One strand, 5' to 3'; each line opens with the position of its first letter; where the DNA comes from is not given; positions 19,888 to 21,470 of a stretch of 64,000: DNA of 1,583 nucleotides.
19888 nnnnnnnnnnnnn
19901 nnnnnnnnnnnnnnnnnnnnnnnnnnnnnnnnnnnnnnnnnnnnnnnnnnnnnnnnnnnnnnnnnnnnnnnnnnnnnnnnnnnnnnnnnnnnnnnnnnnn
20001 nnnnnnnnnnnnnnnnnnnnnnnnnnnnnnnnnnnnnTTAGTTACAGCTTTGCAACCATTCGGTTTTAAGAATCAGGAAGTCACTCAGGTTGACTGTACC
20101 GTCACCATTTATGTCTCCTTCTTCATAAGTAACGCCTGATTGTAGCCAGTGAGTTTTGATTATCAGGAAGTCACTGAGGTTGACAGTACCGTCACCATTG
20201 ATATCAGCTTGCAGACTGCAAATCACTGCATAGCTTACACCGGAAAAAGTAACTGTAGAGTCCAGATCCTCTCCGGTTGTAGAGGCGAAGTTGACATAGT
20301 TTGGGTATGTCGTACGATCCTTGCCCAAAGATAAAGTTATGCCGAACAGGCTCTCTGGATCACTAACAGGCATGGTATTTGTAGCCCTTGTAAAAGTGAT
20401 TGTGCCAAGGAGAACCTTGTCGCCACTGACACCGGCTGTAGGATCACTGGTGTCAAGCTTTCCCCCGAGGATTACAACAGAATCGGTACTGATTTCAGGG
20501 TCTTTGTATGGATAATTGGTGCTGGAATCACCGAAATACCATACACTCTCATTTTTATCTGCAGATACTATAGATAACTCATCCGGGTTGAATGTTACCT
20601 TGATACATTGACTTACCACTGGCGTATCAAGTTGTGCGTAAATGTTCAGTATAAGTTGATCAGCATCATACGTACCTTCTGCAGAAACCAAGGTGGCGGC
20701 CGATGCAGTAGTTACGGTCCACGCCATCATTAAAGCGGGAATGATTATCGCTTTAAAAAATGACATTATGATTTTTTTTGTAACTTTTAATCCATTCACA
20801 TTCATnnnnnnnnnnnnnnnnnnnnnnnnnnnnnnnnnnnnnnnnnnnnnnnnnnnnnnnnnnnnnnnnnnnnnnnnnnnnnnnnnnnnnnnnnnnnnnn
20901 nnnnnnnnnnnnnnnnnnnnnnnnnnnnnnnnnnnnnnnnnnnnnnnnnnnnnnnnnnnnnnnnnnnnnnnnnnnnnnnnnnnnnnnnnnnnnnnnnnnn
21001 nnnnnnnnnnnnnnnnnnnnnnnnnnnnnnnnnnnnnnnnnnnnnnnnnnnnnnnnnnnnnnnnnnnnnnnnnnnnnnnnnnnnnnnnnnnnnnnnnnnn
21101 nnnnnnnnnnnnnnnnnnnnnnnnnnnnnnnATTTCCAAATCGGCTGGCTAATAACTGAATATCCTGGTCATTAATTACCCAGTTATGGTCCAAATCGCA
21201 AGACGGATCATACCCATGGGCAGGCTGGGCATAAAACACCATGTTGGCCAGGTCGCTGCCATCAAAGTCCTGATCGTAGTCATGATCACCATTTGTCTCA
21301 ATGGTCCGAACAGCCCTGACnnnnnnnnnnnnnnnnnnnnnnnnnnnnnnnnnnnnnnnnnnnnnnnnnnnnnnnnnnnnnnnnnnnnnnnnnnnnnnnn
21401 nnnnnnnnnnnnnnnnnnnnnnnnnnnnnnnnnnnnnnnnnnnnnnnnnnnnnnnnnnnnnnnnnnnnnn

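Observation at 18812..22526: Possible cohesin-dockerin-style extracellular assembly tied to exosortase anchoring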

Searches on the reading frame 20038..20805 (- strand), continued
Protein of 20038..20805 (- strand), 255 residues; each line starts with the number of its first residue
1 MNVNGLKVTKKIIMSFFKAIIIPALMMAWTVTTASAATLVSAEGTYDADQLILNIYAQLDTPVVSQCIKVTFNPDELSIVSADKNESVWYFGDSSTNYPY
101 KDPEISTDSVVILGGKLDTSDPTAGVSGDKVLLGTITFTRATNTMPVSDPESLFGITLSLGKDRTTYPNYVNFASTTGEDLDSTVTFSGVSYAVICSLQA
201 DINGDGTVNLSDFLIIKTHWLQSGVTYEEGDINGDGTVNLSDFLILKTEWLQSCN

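Call 78: search_protein_families(library=pfam, proteins=[L006:8665-10680:+, L011:11576-14140:+, L013:3829-7281:+, L013:11669-13162:+, L013:19036-20514:+, L018:13002-14726:+, L019:3896-5341:+, L019:7500-9614:+, L019:9629-10945:+, L020:11276-13777:+], max_evalue=0.001)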
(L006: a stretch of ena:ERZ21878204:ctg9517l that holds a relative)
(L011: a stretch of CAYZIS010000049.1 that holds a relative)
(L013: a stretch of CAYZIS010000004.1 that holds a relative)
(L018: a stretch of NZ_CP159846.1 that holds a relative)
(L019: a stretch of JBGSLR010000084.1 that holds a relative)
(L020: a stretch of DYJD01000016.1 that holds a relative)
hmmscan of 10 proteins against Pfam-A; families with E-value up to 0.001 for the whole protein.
L006:8665-10680:+ (671 aa): 2 families
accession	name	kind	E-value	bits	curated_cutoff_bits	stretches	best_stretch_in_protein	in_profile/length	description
PF20773.4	InhA-like_MAM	-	7e-05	22.8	26.9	0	148-203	109-162/191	Immune inhibitor A-like, MAM domain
PF00629.30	MAM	-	0.00018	21.8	26.4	0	447-520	75-143/158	MAM domain, meprin/A5/mu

L011:11576-14140:+ (854 aa): 5 families
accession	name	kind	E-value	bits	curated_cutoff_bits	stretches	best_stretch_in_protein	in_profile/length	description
PF11949.14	DUF3466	-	4.2e-12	45.8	25.1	1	527-699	383-526/609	Protein of unknown function (DUF3466)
PF13229.12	Beta_helix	-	7.8e-10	39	25.9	2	211-280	72-137/158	Right handed beta helix region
PF05048.19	NosD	-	3.6e-08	33.6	23.6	1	108-289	27-181/212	Periplasmic copper-binding protein (NosD)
PF17161.10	DUF5123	-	3.8e-05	25.2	35.1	1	220-328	2-111/113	Domain of unknown function (DUF5123)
PF07602.17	DUF1565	-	0.00076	19.3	20.3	0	106-253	82-227/257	Protein of unknown function (DUF1565)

L013:3829-7281:+ (1150 aa): 7 families
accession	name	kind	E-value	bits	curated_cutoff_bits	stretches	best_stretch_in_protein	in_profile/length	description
PF07603.17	Lcl_C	-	1.3e-33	116.2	34.9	1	38-157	1-117/117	Lcl C-terminal domain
PF18884.5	TSP3_bac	-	1.7e-10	41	25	2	1062-1081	1-20/22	Bacterial TSP3 repeat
PF10342.15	Kre9_KNH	-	2.8e-10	41.3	24.6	1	172-255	2-90/94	Kre9/KNH-like N-terminal Ig-like domain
PF02450.21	LCAT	-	7.8e-10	39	21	1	518-607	86-180/392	Lecithin:cholesterol acyltransferase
PF13620.12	CarboxypepD_reg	-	3.4e-08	34.1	32.3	1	368-423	2-56/82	Carboxypeptidase regulatory-like domain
PF17210.9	SdrD_B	-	1.9e-07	31.7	29.7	1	374-436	18-79/112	SdrD B-like domain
PF07819.20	PGAP1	-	0.00099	19.4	24.3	0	551-588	90-128/233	PGAP1-like alpha/beta domain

L013:11669-13162:+ (497 aa): 7 families
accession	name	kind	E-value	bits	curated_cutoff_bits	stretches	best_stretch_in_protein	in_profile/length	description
PF13620.12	CarboxypepD_reg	-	1.6e-26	92.9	32.3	3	137-190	2-54/82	Carboxypeptidase regulatory-like domain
PF02369.22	Big_1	-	2.4e-10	40.8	34.9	0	239-287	20-66/93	Bacterial Ig-like domain (group 1)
PF13715.12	CarbopepD_reg_2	-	1.5e-08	35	32.2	0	137-188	1-48/88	CarboxypepD_reg-like domain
PF25020.1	TTR_TEN1-4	-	3.1e-08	33.9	27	0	134-180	6-49/86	Teneurin TTR-like domain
PF00775.27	Dioxygenase_C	-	0.00016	21.6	27.3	0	239-293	31-86/182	Dioxygenase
PF10670.15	DUF4198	-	0.00018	22.2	34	0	66-87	184-205/209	Domain of unknown function (DUF4198)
PF09134.16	Invasin_D3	-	0.00028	21.8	33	0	136-179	23-66/98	Invasin, domain 3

L013:19036-20514:+ (492 aa): 3 families
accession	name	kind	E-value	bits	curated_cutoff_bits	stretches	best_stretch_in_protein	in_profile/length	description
PF13229.12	Beta_helix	-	7.3e-11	42.4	25.9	1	123-233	54-158/158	Right handed beta helix region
PF22352.2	K319L-like_PKD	-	1.3e-07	31.9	27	1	382-459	1-78/84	K319L-like, PKD domain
PF18911.6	PKD_4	-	1.7e-06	28.4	27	1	377-457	3-76/85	PKD domain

L018:13002-14726:+ (574 aa): 5 families
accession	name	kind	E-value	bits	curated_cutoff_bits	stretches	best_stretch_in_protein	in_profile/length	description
PF13517.12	FG-GAP_3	-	1.3e-24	86.9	26.9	3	372-435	1-60/61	FG-GAP-like repeat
PF01839.29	FG-GAP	-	2.8e-10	40.3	22.1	0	155-173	5-23/37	FG-GAP repeat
PF25292.1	Beta-prop_CGLA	-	9.2e-08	32.3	26.8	0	371-410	37-74/316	Lambda-carrageenase beta-propeller domain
PF14783.12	BBS2_Mid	-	0.00057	20.4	27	0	370-397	4-31/108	Ciliary BBSome complex subunit 2, middle region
PF12256.14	TcdB_toxin_midN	-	0.00081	19.2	24.8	0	135-172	10-47/181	Insecticide toxin TcdB middle/N-terminal region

L019:3896-5341:+ (481 aa): 1 family
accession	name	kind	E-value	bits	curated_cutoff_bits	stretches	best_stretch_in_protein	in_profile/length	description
PF13229.12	Beta_helix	-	9.3e-07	29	25.9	1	130-315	2-158/158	Right handed beta helix region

L019:7500-9614:+ (704 aa): 2 families
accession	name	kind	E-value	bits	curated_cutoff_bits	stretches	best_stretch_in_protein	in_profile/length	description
PF24517.2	CBM96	-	8.8e-12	45.6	26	1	501-664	6-163/164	Carbohydrate-binding module family 96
PF06848.17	Disaggr_repeat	-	0.00064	19.9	33.9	0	508-639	4-151/179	Disaggregatase related repeat domain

L019:9629-10945:+ (438 aa): 1 family
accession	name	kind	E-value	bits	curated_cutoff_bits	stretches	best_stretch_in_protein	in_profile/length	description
PF13229.12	Beta_helix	-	2.7e-11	43.8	25.9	2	197-322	48-156/158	Right handed beta helix region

L020:11276-13777:+ (833 aa): 3 families
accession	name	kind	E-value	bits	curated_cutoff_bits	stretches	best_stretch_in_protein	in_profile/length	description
PF00041.27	fn3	-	1.6e-08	35.1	25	0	518-599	1-80/84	Fibronectin type III domain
PF06848.17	Disaggr_repeat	-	2.7e-07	30.9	33.9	1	630-764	7-152/179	Disaggregatase related repeat domain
PF24517.2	CBM96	-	4.9e-07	30.2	26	1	617-707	3-96/164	Carbohydrate-binding module family 96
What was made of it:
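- On Cellulosome: Cargos elsewhere are beta-helix, CBM96, fn3 or FG-GAP proteins, with no GH family detected (call 78).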

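Call 83: find_encoding_contigs(protein=P0020, flank=10000, max_places=1)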
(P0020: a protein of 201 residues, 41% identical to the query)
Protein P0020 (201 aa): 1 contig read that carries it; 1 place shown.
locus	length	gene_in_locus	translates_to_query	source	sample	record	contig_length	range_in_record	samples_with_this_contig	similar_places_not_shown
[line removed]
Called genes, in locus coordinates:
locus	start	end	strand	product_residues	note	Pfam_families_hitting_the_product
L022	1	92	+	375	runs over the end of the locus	PF01118:Semialdhyde_dh, PF02774:Semialdhyde_dhC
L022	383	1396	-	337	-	PF03797:Autotransporter (weak), PF17251:Pom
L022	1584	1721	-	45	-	-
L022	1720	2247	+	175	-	-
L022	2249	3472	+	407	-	PF20154:LNT_N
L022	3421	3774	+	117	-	PF00795:CN_hydrolase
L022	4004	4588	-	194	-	-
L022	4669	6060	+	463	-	PF00472:RF-1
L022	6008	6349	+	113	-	PF02581:TMP-TENI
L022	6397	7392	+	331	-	PF00291:PALP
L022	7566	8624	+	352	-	PF07885:Ion_trans_2, PF02254:TrkA_N, PF02080:TrkA_C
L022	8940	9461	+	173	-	-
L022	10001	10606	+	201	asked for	-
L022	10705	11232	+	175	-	-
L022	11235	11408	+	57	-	-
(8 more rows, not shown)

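Call 84: find_encoding_contigs(protein=P0003, flank=10000, max_places=1)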
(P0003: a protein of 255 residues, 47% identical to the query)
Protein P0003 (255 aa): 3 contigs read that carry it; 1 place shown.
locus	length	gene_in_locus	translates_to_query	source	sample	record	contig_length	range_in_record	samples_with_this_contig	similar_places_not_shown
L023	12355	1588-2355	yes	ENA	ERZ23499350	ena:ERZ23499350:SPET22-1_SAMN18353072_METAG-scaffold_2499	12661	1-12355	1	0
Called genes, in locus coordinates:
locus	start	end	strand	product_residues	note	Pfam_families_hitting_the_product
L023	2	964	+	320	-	?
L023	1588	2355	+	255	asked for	PF00404:Dockerin_1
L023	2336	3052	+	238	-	-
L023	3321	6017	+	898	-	PF07691:PA14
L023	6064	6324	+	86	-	-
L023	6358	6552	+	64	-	-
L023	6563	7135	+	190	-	PF22842:Pel9A-like_beta_helix (weak), PF12708:Pect-lyase_RHGA_epim (weak)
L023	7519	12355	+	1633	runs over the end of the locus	PF02012:BNR (faint), PF03404:Mo-co_dimer (faint), PF10342:Kre9_KNH (faint), PF21471:Reelin_subrepeat-B (faint), PF17161:DUF5123 (faint), PF02415:Chlam_PMP (faint)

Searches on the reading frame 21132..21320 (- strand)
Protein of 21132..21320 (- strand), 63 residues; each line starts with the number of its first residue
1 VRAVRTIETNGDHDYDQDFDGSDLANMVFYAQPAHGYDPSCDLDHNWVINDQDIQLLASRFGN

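Call 32: search_protein_families(library=pfam, proteins=[window:21132-21320:-], max_evalue=10)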
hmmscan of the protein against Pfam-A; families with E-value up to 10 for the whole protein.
seq(63 aa): 0 families

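Call 63: search_protein_families(library=ncbifam, proteins=[window:21132-21320:-], max_evalue=10)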
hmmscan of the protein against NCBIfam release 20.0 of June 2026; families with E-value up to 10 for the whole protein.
seq(63 aa): 0 families
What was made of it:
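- Closest known: GC-type dockerin domain-anchored proteins. Different: The tail family here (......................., often with a Cys pair) has no model in NCBIfam or Pfam (calls 32, 63).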

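Call 65: search_solved_structures(query=A5, max_evalue=10, show_alignments=2)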
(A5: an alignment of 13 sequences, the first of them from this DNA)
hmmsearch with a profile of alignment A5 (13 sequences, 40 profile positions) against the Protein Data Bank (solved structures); distinct sequences matched with E-value up to 10: 9.
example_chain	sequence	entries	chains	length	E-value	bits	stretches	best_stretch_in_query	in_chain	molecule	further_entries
6kg9_A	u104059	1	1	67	0.00021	24.2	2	3-25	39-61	And cellulose-binding endoglucanase family 9 CelL ortholog dockerin domain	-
6kge_D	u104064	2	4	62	0.001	22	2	3-25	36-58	And cellulose-binding endoglucanase family 9 CelL ortholog dockerin domain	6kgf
6kgc_B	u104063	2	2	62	0.0012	21.8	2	3-25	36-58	And cellulose-binding endoglucanase family 9 CelL ortholog dockerin domain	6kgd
6xi1_AAA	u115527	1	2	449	0.061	16.3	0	13-27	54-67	Flagellin hook IN motif family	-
5lxv_B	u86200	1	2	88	0.14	15.1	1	4-36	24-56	Carbohydrate-binding protein WP_009985128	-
2vn5_B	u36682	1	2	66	0.22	14.5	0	6-21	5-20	ENDOGLUCANASE A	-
2nr7_A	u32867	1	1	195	0.37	13.8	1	3-22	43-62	Secretion activator protein, putative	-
3l19_A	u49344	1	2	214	0.38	13.8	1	6-15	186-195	Calcium/calmodulin dependent protein kinase with a kinase domain and 4 calmodulin like EF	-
3lij_A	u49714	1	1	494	8.8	9.4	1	6-15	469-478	Calcium/calmodulin dependent protein kinase with a kinase domain and 4 calmodulin like EF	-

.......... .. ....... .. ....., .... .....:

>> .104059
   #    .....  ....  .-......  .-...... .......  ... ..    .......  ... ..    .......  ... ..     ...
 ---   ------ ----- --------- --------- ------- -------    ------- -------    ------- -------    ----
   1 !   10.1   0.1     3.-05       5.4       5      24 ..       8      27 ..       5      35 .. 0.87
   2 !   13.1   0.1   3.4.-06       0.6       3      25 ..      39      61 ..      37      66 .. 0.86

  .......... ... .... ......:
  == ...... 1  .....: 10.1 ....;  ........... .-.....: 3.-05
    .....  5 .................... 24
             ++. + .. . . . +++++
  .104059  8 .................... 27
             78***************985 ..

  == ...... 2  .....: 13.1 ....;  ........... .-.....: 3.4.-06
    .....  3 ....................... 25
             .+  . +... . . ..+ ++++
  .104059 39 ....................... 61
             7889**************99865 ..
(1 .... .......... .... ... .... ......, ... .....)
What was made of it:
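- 21132..21305 (-): A's 58-aa C-terminal tail: EF-hand-type loop 1 (21252-21287), Cys, loop 2 (21162-21197), terminal helix ............ The tail-family profile best matches solved dockerins (6kg9_A E 2e-4, call 65).
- The family profile best matches solved dockerins (call 65).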
